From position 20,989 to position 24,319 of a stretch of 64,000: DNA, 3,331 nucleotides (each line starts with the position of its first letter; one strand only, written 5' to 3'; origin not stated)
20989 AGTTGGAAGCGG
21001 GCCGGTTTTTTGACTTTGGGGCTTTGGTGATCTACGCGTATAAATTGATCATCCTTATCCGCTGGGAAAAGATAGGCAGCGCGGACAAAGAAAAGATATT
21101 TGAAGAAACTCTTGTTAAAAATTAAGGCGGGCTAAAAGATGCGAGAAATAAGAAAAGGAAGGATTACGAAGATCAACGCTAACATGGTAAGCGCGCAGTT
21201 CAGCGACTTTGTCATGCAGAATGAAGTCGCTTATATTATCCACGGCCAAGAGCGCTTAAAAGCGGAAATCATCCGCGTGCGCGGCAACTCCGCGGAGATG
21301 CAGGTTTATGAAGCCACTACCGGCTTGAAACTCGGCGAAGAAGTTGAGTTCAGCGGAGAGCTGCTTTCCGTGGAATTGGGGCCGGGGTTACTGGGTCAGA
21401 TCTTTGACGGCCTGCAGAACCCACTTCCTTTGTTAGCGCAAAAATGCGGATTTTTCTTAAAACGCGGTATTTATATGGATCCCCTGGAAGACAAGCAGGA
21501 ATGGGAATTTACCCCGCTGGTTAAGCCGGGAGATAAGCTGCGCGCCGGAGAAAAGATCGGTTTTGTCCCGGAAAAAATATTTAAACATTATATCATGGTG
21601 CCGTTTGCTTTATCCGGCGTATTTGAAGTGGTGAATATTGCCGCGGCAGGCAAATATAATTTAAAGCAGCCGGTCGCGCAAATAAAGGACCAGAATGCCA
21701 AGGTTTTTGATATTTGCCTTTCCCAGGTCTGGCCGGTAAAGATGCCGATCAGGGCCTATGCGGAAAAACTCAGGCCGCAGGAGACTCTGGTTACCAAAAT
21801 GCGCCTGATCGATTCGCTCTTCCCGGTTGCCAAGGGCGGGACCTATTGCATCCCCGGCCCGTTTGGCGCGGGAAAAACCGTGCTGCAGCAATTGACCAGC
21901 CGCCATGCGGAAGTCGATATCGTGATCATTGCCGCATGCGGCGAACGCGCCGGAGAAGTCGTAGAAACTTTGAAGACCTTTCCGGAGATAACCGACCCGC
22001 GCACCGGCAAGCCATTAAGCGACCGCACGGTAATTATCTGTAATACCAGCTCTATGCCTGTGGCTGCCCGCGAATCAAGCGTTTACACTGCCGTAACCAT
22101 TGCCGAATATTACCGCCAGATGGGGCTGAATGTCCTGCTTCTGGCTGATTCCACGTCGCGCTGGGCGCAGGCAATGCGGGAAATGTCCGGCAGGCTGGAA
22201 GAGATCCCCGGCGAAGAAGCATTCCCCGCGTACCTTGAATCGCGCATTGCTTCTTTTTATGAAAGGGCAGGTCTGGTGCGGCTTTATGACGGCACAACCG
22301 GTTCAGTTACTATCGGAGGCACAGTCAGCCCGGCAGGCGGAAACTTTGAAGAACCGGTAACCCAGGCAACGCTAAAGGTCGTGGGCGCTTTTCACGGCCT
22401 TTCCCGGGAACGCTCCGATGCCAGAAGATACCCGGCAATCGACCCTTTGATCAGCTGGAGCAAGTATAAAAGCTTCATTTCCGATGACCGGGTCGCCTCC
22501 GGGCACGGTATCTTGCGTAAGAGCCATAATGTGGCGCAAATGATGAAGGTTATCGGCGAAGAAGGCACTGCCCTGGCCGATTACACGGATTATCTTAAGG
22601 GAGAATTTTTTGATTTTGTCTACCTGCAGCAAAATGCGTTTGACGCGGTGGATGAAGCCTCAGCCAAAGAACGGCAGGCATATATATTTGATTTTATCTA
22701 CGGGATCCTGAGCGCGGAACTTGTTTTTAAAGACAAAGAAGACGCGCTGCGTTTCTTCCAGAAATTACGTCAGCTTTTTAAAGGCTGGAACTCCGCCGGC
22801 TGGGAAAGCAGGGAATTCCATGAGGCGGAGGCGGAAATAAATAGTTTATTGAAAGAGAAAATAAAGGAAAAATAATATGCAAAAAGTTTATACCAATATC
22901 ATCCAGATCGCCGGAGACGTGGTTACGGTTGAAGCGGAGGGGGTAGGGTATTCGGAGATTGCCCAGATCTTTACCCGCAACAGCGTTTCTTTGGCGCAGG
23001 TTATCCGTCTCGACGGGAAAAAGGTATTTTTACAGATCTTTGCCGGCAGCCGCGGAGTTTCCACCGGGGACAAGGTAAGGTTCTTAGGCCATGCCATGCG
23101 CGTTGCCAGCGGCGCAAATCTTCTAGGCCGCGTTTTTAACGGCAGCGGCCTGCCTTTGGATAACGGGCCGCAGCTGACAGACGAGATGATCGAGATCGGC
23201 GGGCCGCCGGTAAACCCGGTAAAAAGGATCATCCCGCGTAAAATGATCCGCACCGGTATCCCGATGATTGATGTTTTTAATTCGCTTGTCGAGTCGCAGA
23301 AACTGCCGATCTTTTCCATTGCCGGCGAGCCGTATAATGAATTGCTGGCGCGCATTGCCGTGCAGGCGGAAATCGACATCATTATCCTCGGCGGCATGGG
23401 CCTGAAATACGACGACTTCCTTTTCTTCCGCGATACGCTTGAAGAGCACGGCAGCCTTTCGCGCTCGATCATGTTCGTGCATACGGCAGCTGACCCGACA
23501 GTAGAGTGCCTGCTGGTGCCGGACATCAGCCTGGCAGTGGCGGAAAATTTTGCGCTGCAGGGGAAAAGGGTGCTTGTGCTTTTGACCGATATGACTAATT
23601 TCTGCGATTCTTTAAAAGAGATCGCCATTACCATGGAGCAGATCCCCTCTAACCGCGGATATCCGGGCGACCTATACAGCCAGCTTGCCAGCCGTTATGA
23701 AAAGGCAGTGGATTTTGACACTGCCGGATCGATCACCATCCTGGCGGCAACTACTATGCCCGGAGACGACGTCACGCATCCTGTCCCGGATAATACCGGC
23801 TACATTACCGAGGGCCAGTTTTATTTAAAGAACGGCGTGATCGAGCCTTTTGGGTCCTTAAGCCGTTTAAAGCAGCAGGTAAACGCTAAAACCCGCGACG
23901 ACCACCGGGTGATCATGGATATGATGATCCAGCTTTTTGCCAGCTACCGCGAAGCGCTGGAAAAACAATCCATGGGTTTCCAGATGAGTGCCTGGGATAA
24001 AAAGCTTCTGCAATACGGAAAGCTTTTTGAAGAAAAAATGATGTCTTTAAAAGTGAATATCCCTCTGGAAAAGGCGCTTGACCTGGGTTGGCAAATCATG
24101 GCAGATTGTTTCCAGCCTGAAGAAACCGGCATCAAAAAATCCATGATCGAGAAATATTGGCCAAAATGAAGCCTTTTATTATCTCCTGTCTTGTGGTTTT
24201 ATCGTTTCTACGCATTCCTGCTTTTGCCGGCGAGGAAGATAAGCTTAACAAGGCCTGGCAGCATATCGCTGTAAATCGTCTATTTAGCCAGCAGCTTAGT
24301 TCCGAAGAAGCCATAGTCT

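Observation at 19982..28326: Chlamydia/spirochaete-type V-ATPase operon (E, DUF2764-like, A, B, D, I, K) lacking C/F/G, with an inserted secreted protein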

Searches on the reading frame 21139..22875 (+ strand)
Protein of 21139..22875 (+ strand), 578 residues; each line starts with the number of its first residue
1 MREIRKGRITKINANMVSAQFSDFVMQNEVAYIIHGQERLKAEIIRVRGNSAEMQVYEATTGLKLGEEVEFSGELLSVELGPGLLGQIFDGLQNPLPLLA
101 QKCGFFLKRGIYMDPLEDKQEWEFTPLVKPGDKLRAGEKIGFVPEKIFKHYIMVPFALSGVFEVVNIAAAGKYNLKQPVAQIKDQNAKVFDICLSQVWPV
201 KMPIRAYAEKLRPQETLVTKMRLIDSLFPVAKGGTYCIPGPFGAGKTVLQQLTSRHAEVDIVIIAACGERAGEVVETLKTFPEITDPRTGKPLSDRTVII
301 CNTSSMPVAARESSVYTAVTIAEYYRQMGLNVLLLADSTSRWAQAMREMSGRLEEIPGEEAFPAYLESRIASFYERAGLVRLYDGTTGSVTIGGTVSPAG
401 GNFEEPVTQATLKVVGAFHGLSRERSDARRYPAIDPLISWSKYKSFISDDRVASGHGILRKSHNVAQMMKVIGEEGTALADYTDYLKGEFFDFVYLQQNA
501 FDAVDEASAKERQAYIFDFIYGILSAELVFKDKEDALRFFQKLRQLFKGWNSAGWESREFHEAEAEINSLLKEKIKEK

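Call 3: search_protein_families(library=pfam, proteins=[window:21139-22875:+], max_evalue=0.01)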
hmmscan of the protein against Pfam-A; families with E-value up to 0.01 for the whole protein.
window:21139-22875:+ (578 aa): 4 families
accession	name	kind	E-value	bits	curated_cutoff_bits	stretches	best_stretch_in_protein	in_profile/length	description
PF00006.31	ATP-synt_ab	-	1.2e-65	221.5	29.5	1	221-441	2-213/213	ATP synthase alpha/beta family, nucleotide-binding domain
PF16886.11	ATP-synt_ab_Xtn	-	9.2e-23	80.3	25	1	114-201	2-88/88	ATPsynthase alpha/beta subunit barrel-sandwich domain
PF02874.29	ATP-synt_ab_N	-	2.9e-07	31.3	20.9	1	9-73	1-69/69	ATP synthase alpha/beta family, beta-barrel domain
PF22919.1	ATP-synt_VA_C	-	0.0028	18.1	24.7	1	458-515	22-79/101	C-terminal domain of V and A type ATP synthase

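Call 4: search_protein_families(library=ncbifam, proteins=[window:21139-22875:+], max_evalue=0.01)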
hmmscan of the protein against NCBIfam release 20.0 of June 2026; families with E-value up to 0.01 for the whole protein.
window:21139-22875:+ (578 aa): 33 families (the best 25 are shown)
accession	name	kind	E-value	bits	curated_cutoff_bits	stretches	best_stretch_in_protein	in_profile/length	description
NF003220.0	PRK04192.1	subfamily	3.2e-225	748.9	470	1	5-576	3-581/588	V-type ATP synthase subunit A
TIGR01043.1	ATP_syn_A_arch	equivalog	8.6e-163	542.8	972.15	1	6-524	2-528/580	ATP synthase subunit A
NF011287.0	PRK14698.1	equivalog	1.9e-130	436.7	1238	2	247-516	670-952/1017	V-type ATP synthase subunit A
TIGR01042.1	V-ATPase_V1_A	equivalog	5.1e-126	421.7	779.9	1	7-506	3-513/591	V-type ATPase subunit A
TIGR01026.1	fliI_yscN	subfamily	1.9e-48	165.3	379.5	2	213-448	143-366/440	FliI/YscN family ATPase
TIGR02546.1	III_secr_ATP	equivalog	1.7e-47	162.1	604.75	2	206-461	119-362/423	type III secretion system ATPase SctN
TIGR03496.1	FliI_clade1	equivalog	2e-46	158.6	619.1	2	211-453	115-347/414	flagellar protein export ATPase FliI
NF005295.0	PRK06820.1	equivalog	1e-42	146.6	690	2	215-447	145-365/440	EscN/YscN/HrcN family type III secretion system ATPase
TIGR03498.1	FliI_clade3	equivalog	5.6e-42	143.9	587.45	2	206-445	113-342/418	flagellar protein export ATPase FliI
TIGR03497.1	FliI_clade2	equivalog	7e-41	140.5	629.8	2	209-453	113-345/413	flagellar protein export ATPase FliI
NF005391.0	PRK06936.1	equivalog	5.5e-38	130.9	657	2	214-461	143-378/439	type III secretion system ATPase SctN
NF005765.0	PRK07594.1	equivalog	3.6e-36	124.8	715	2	215-470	137-380/433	EscN/YscN/HrcN family type III secretion system ATPase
NF006012.0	PRK08149.1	equivalog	5.3e-35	121.2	594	1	191-473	112-382/431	type III secretion system ATPase SctN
NF006575.0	PRK09099.1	subfamily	1.2e-34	119.9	706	1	215-461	147-381/443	type III secretion system ATPase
NF003235.0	PRK04196.1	subfamily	4.6e-30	104.7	349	2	210-477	122-395/462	V-type ATP synthase subunit B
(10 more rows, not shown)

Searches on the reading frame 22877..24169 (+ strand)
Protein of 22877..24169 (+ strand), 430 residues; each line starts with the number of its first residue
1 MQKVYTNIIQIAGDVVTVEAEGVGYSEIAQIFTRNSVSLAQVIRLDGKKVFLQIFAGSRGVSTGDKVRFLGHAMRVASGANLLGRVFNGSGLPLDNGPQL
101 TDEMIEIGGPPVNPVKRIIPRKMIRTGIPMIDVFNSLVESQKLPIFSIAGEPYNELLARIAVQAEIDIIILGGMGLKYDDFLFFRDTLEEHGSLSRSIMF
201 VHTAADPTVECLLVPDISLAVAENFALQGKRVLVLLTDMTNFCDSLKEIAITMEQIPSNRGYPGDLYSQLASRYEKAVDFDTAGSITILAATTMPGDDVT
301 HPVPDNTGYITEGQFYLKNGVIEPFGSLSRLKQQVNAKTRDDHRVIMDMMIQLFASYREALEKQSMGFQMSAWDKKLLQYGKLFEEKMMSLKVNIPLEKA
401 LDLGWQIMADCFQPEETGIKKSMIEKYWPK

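Call 3: search_protein_families(library=pfam, proteins=[window:22877-24169:+], max_evalue=0.01)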
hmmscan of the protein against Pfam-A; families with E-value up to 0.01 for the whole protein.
window:22877-24169:+ (430 aa): 3 families
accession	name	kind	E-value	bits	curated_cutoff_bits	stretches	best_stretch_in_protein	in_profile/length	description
PF00006.31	ATP-synt_ab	-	2.3e-51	174.9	29.5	1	127-319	1-195/213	ATP synthase alpha/beta family, nucleotide-binding domain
PF22919.1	ATP-synt_VA_C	-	3.8e-12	46.6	24.7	1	335-428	4-101/101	C-terminal domain of V and A type ATP synthase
PF02874.29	ATP-synt_ab_N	-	3.1e-10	40.9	20.9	1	8-71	1-69/69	ATP synthase alpha/beta family, beta-barrel domain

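Call 4: search_protein_families(library=ncbifam, proteins=[window:22877-24169:+], max_evalue=0.01)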
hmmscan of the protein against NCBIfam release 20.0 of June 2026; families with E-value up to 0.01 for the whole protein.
window:22877-24169:+ (430 aa): 32 families (the best 25 are shown)
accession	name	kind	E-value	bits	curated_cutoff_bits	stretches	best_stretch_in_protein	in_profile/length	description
NF002555.0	PRK02118.1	equivalog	2e-224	745.1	431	1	1-430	1-432/436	V-type ATP synthase subunit B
NF003235.0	PRK04196.1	subfamily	7e-111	371.2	349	1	2-429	3-456/462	V-type ATP synthase subunit B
TIGR01041.1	ATP_syn_B_arch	equivalog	4.7e-103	345.1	844.65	1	5-430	2-453/458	ATP synthase subunit B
TIGR01040.1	V-ATPase_V1_B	equivalog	4.4e-87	292.6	804.65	1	5-429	2-461/467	V-type ATPase subunit B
TIGR02546.1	III_secr_ATP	equivalog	4.6e-46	157.4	604.75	1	3-360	4-370/423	type III secretion system ATPase SctN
TIGR01026.1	fliI_yscN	subfamily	3.5e-45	154.6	379.5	1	3-361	22-388/440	FliI/YscN family ATPase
NF005295.0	PRK06820.1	equivalog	2e-44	152.3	690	1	6-319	31-341/440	EscN/YscN/HrcN family type III secretion system ATPase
TIGR03497.1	FliI_clade2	equivalog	1.2e-43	149.6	629.8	1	8-377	3-378/413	flagellar protein export ATPase FliI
TIGR03498.1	FliI_clade3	equivalog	3.6e-43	147.8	587.45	1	8-368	10-374/418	flagellar protein export ATPase FliI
TIGR03496.1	FliI_clade1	equivalog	7.2e-43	146.9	619.1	1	8-374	3-377/414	flagellar protein export ATPase FliI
NF005391.0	PRK06936.1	equivalog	5e-41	140.9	657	1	4-359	23-385/439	type III secretion system ATPase SctN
NF005765.0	PRK07594.1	equivalog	3.5e-35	121.6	715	1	7-359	24-378/433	EscN/YscN/HrcN family type III secretion system ATPase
NF006575.0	PRK09099.1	subfamily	1.8e-34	119.3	706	1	4-360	26-389/443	type III secretion system ATPase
NF006012.0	PRK08149.1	equivalog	5e-33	114.7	594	1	8-340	13-361/431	type III secretion system ATPase SctN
NF006290.1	PRK08472.1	equivalog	1.1e-31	110.1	644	1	3-322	17-338/433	flagellar protein export ATPase FliI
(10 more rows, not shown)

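Call 19: find_related_loci(query=window:22877-24169:+, collection=genome_contigs, flank=8000)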
Query window:22877-24169:+ (430 aa) in genome_contigs; peptide patterns used: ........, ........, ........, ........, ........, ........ (x = any residue, [..] = any of these).
599 stretches matched a pattern (row limit reached: there are more); 516 encode a relative of the query (tblastn E <= 1e-3); the best 80 are kept; 80 distinct loci.
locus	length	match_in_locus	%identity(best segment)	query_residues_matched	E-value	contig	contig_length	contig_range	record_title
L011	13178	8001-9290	86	1-430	0e+0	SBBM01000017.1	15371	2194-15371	MAG: Planctomycetales bacterium isolate Bin_37_1_1 Hy_contig21672, whole genome shotgun sequence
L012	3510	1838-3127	86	1-430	0e+0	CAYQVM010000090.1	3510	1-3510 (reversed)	MAG TPA_asm: uncultured Planctomycetia bacterium isolate binchicken_co266_91 genome assembly, contig: NODE_71077_length_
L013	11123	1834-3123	87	1-430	0e+0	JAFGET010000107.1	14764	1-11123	MAG: Candidatus Omnitrophota bacterium isolate Zod_Metabat.1253 k87_7524478, whole genome shotgun sequence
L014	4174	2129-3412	86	1-428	0e+0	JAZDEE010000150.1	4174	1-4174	MAG: Candidatus Omnitrophota bacterium isolate MEGAHIT-group-0.123 k141_11374063, whole genome shotgun sequence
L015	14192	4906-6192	86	1-429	0e+0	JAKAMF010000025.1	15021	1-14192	MAG: bacterium isolate WY5.bin157 NODE_6567_length_15021_cov_1.375520, whole genome shotgun sequence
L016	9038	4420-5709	84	1-430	0e+0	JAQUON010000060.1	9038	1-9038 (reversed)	MAG: Candidatus Omnitrophota bacterium isolate STD1_201 NODE_23277_length_9038_cov_3.826170_Sandtown_D1, whole genome sh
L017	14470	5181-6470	84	1-430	0e+0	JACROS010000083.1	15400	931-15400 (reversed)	MAG: Candidatus Omnitrophota bacterium isolate NC_groundwater_1967_Pr3_S-0.2um_38_3 scaffold_589546, whole genome shotgu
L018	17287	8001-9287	84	1-429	0e+0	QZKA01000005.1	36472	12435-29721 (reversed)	MAG: Candidatus Omnitrophota bacterium isolate SURF_25 Ga0104751_1001694, whole genome shotgun sequence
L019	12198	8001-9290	84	1-430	0e+0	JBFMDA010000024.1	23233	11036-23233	MAG: Candidatus Omnitrophota bacterium isolate MAG207 MAG207_24, whole genome shotgun sequence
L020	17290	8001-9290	83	1-430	0e+0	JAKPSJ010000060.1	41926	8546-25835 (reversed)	MAG: Methanobacteriota archaeon isolate JPNA_metabat.119_sub k141_1227980, whole genome shotgun sequence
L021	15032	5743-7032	85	1-430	0e+0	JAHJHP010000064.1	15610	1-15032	MAG: Candidatus Omnitrophota bacterium isolate Modern_marine_planktonic.mb.39 Modern_marine_plan.mb.39_k141_615282, whol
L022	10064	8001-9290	84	1-430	0e+0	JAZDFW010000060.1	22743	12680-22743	MAG: Candidatus Omnitrophota bacterium isolate MEGAHIT-group-0.225 k141_8800620, whole genome shotgun sequence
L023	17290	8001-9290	84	1-430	0e+0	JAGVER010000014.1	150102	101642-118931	MAG: Candidatus Omnitrophota bacterium isolate DeMMO2_49 c_000000042603, whole genome shotgun sequence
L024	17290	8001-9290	84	1-430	0e+0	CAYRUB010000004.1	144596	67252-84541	MAG TPA_asm: uncultured Planctomycetales bacterium isolate binchicken_co220_28 genome assembly, contig: NODE_26_length_1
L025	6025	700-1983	84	1-428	0e+0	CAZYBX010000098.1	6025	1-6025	MAG TPA_asm: uncultured Planctomycetia bacterium isolate SRP214966_co4_24 genome assembly, contig: NODE_18396_length_602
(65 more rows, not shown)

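Call 71: search_solved_structures(query=window:22877-24169:+, max_evalue=1e-20)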
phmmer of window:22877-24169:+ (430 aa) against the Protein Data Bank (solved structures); distinct sequences matched with E-value up to 1e-20: 48.
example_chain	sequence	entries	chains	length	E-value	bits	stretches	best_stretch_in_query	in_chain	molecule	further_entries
3vr2_D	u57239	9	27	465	2.1e-86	293.9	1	2-429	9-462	V-type sodium ATPase subunit B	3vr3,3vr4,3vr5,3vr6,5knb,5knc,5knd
5ze9_D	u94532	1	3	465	2.5e-86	293.7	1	2-429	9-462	V-type sodium ATPase subunit B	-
7dqc_D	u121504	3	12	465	3.4e-86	293.2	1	2-429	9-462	V-type sodium ATPase subunit B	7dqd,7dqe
5zea_D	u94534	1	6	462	4.8e-86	292.7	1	2-429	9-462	V-type sodium ATPase subunit B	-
2c61_A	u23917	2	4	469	2.9e-84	286.9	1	2-429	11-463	A-TYPE ATP SYNTHASE NON-CATALYTIC SUBUNIT B | V-type ATP synthase beta chain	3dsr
2rkw_A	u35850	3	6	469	3e-84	286.8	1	2-429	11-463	V-type ATP synthase beta chain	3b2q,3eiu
3tgw_A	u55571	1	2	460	9.8e-84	285.1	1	2-429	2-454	V-type ATP synthase beta chain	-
3ssa_A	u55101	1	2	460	1.5e-83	284.5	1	1-429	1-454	V-type ATP synthase beta chain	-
3tiv_A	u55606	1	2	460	3.5e-83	283.3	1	2-429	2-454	V-type ATP synthase beta chain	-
7coq_D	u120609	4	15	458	9.4e-83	281.9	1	2-429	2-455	V-type sodium ATPase subunit B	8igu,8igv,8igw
36qu_F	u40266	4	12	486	4.7e-79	269.7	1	5-408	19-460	V-type proton ATPase subunit B1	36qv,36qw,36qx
7uw9_F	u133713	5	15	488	9e-79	268.8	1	5-408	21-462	V-type proton ATPase subunit B2 | Vacuolar proton pump subunit B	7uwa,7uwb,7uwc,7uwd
7u8o_D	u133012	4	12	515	2e-77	264.3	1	5-428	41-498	Vacuolar proton pump subunit B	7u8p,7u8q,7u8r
3j9t_B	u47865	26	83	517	7.4e-77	262.5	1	7-408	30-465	V-type proton ATPase subunit B | Vacuolar proton pump subunit B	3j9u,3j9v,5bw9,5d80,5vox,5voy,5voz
9u6f_D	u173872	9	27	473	4.7e-76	259.8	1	2-428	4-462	V-type ATP synthase beta chain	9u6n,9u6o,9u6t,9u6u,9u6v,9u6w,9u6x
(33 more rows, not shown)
